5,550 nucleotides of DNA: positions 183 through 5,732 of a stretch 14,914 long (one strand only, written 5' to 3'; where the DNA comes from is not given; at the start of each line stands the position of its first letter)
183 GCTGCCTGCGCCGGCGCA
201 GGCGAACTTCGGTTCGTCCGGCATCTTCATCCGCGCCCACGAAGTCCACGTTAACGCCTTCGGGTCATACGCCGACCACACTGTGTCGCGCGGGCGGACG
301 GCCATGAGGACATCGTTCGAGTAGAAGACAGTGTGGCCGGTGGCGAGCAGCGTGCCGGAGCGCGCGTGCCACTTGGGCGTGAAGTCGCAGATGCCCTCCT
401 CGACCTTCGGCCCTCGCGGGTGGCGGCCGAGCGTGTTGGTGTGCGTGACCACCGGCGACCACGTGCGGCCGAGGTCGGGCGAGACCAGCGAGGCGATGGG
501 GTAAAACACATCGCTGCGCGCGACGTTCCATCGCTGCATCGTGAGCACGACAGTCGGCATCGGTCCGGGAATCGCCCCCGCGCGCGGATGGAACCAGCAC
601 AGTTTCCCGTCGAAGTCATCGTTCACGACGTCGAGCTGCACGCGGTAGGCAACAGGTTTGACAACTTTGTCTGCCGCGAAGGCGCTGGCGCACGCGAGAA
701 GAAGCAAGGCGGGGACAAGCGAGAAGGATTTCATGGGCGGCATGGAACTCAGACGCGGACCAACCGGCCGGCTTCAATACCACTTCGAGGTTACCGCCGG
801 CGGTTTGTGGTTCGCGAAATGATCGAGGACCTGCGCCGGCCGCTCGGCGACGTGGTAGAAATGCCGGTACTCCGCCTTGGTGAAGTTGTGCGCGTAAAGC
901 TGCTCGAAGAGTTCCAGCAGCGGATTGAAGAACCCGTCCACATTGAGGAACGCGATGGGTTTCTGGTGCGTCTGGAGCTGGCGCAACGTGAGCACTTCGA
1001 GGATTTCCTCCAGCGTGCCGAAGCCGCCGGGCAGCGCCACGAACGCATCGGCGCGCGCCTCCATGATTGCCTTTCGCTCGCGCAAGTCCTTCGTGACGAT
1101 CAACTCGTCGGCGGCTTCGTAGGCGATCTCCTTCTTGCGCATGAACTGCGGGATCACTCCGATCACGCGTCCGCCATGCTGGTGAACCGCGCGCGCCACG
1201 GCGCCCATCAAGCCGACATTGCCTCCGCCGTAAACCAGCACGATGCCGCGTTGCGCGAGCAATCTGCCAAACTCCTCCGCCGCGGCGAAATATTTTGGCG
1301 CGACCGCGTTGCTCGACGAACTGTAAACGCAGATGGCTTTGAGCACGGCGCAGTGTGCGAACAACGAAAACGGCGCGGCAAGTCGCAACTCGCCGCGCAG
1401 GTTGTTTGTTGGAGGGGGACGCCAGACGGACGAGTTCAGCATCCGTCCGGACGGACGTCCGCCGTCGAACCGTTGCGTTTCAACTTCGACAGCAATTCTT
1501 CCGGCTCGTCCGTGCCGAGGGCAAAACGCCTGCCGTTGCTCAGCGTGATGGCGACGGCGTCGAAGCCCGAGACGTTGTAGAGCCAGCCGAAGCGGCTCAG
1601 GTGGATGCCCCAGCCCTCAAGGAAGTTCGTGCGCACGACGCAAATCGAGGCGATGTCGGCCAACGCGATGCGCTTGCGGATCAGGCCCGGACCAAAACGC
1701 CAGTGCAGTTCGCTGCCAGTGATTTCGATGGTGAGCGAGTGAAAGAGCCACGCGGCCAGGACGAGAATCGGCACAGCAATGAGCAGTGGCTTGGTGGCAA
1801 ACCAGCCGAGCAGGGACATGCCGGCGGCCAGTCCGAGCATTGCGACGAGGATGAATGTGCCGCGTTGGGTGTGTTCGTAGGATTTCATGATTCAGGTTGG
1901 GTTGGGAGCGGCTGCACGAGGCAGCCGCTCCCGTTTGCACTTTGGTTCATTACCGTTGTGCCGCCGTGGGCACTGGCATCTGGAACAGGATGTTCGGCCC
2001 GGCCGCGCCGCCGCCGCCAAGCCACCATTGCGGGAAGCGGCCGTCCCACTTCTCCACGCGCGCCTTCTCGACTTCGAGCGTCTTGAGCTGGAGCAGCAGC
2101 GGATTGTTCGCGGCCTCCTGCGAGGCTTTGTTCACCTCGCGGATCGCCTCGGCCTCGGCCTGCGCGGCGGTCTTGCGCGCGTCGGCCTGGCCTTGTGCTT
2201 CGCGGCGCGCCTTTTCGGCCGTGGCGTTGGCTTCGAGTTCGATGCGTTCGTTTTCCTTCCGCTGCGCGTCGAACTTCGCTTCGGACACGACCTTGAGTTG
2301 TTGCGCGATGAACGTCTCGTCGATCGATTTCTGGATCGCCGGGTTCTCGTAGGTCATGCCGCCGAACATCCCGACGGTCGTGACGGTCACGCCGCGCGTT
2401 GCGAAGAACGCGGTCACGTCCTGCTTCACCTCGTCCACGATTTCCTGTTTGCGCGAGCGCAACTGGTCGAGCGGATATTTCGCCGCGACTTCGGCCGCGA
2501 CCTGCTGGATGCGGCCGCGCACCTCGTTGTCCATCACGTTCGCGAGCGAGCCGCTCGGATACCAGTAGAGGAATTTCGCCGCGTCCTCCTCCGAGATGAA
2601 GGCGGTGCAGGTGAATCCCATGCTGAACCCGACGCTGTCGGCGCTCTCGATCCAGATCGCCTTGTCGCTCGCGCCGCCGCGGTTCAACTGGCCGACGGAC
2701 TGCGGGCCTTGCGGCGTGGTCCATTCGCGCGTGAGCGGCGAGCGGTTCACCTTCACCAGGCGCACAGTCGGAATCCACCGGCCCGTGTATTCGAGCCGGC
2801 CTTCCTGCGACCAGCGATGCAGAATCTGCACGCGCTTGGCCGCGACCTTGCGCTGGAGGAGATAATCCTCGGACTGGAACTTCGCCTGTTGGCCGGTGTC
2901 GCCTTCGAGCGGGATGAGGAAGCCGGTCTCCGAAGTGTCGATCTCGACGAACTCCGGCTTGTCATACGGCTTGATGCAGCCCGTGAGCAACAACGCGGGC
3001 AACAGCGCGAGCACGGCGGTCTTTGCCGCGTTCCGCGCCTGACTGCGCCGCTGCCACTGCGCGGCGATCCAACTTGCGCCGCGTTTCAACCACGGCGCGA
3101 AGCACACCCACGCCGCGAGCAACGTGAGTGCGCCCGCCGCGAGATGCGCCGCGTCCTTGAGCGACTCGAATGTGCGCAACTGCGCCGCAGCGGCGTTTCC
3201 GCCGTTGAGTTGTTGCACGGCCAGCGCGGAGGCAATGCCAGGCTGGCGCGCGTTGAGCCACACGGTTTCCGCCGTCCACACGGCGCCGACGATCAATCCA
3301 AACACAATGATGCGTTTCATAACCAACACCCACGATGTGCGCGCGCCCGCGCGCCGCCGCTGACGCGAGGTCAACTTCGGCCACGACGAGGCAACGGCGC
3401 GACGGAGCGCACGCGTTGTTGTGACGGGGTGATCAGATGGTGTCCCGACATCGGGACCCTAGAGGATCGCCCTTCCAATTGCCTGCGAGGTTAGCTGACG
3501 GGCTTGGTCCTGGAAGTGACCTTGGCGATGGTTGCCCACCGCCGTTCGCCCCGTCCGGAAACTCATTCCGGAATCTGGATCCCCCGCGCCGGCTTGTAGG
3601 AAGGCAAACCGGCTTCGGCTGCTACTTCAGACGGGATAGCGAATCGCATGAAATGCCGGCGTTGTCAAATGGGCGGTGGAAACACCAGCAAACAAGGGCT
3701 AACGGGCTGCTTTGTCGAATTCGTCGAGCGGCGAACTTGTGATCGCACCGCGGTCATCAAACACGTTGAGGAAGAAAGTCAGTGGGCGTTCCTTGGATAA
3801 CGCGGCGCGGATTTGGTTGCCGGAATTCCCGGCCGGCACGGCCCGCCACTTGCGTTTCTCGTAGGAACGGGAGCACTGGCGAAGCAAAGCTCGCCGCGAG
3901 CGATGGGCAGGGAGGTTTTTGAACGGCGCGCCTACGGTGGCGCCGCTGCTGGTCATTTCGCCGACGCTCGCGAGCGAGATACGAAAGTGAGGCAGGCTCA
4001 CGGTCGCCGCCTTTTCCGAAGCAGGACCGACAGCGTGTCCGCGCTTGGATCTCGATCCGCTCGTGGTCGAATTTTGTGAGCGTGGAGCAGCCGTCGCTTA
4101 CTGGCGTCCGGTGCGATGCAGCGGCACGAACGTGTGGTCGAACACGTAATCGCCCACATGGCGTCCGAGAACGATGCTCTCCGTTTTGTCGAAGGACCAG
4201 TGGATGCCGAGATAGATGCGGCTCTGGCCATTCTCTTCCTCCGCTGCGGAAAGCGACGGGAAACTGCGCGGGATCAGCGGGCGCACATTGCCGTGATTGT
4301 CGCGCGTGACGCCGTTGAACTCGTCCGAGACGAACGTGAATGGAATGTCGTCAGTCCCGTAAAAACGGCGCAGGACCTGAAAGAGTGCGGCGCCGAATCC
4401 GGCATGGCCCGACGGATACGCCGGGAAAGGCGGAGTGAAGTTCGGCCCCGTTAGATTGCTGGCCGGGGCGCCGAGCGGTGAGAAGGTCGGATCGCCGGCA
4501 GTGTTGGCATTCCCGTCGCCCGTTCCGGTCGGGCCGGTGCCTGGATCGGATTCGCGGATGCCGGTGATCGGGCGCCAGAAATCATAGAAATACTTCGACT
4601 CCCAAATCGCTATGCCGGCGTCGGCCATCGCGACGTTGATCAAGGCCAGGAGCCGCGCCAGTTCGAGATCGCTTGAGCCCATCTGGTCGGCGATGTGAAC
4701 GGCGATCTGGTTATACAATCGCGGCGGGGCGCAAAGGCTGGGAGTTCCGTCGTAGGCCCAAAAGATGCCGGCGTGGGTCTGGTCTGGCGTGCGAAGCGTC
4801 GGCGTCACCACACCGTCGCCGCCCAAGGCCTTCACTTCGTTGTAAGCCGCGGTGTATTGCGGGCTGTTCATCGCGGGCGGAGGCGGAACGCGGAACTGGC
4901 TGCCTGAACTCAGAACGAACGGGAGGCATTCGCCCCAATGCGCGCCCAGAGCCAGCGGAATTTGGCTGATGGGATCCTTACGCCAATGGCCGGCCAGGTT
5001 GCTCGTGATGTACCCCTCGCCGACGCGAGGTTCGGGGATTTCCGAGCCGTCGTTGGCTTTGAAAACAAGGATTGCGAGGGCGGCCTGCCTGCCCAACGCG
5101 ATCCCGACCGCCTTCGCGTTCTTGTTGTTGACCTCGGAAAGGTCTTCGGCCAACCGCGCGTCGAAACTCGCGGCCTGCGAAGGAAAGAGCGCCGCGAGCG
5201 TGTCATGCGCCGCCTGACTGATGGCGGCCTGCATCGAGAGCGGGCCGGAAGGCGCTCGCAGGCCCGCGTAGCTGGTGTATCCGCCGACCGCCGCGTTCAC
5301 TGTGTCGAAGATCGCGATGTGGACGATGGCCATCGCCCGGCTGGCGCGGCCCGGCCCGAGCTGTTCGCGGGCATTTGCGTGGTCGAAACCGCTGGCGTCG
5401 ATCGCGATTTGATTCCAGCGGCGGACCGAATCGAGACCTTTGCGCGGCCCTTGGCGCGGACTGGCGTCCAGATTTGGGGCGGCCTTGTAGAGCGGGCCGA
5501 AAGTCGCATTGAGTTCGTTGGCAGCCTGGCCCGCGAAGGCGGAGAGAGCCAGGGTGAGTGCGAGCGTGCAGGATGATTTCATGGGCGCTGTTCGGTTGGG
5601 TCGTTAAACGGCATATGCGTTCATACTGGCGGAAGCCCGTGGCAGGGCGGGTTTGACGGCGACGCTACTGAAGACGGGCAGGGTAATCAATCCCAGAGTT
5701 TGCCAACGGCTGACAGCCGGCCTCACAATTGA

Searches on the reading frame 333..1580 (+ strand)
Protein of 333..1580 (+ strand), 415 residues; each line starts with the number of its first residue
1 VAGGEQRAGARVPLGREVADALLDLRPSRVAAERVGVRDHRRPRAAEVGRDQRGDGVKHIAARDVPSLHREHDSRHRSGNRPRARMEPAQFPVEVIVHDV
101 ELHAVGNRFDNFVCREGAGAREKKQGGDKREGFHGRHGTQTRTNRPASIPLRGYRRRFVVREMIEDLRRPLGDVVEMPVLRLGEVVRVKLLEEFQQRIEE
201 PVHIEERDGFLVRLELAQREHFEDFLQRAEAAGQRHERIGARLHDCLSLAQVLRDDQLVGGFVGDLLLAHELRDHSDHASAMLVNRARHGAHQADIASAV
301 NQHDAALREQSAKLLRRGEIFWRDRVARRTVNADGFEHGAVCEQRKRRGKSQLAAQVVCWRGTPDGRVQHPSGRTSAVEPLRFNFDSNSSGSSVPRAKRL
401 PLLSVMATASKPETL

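Call 7: search_protein_families(library=pfam, proteins=[window:333-1580:+], max_evalue=0.1)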
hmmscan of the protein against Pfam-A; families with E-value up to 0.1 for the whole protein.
window:333-1580:+ (415 aa): 1 family
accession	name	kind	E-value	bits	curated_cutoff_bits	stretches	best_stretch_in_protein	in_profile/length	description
PF11233.13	DUF3035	-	0.038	14.7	23.2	1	276-333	67-126/141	Protein of unknown function (DUF3035)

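Call 8: search_protein_families(library=ncbifam, proteins=[window:333-1580:+], max_evalue=0.001)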
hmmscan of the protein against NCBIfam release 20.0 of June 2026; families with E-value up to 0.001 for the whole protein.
window:333-1580:+ (415 aa): 0 families

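Call 34: search_protein_families(library=padloc, proteins=[window:333-1580:+], max_evalue=0.01)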
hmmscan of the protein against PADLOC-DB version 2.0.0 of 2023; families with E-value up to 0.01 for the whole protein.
window:333-1580:+ (415 aa): 0 families

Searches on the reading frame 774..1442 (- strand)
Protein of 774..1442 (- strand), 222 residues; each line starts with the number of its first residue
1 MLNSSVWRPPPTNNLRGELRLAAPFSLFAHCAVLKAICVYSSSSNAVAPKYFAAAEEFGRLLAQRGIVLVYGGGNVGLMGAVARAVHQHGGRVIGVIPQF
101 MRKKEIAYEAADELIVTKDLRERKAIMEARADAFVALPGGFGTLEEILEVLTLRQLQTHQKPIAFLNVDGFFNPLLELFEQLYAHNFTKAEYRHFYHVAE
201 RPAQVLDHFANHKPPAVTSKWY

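Call 87: search_protein_families(library=pfam, proteins=[window:774-1442:-], max_evalue=0.01)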
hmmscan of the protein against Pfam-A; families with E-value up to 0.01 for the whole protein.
window:774-1442:- (222 aa): 2 families
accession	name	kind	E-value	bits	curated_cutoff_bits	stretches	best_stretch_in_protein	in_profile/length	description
PF03641.19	Lysine_decarbox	-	4.9e-44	150.1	27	1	79-208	1-130/131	Possible lysine decarboxylase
PF18306.6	LDcluster4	-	3.3e-20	72.7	26.3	1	43-153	10-116/151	SLOG cluster4 family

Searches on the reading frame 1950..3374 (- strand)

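Call 87: search_protein_families(library=pfam, proteins=[window:1950-3374:-], max_evalue=0.01)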
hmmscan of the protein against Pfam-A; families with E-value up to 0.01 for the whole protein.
window:1950-3374:- (474 aa): 2 families
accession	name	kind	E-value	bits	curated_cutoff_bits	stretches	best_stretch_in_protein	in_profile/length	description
PF01145.31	Band_7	-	8.4e-07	29.6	23.6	1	244-374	54-175/176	SPFH domain / Band 7 family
PF25086.1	DUF7803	-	0.0058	16.9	27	0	149-202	91-149/178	Domain of unknown function (DUF7803)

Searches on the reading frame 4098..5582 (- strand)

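Call 7: search_protein_families(library=pfam, proteins=[window:4098-5582:-], max_evalue=0.1)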
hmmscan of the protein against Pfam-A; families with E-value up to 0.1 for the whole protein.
window:4098-5582:- (494 aa): 4 families
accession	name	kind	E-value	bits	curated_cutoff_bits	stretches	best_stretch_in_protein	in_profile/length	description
PF22778.2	VCPO_2nd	-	3.9e-09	37.2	27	1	314-492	5-173/177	VCPO second helical-bundle domain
PF01569.27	PAP2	-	1e-06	29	27.2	1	316-476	6-117/130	PAP2 superfamily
PF17897.7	VCPO_N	-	6e-05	23.4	29.3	1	55-97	17-59/216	Vanadium chloroperoxidase N-terminal domain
PF21167.2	DUF6851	-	0.0026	18.6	27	1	115-181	36-103/140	Domain of unknown function (DUF6851)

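Call 8: search_protein_families(library=ncbifam, proteins=[window:4098-5582:-], max_evalue=0.001)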
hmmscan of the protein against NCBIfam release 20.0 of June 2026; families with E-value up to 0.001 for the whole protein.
window:4098-5582:- (494 aa): 0 families

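Call 34: search_protein_families(library=padloc, proteins=[window:4098-5582:-], max_evalue=0.01)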
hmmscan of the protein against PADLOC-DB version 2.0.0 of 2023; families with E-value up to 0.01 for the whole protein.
window:4098-5582:- (494 aa): 0 families
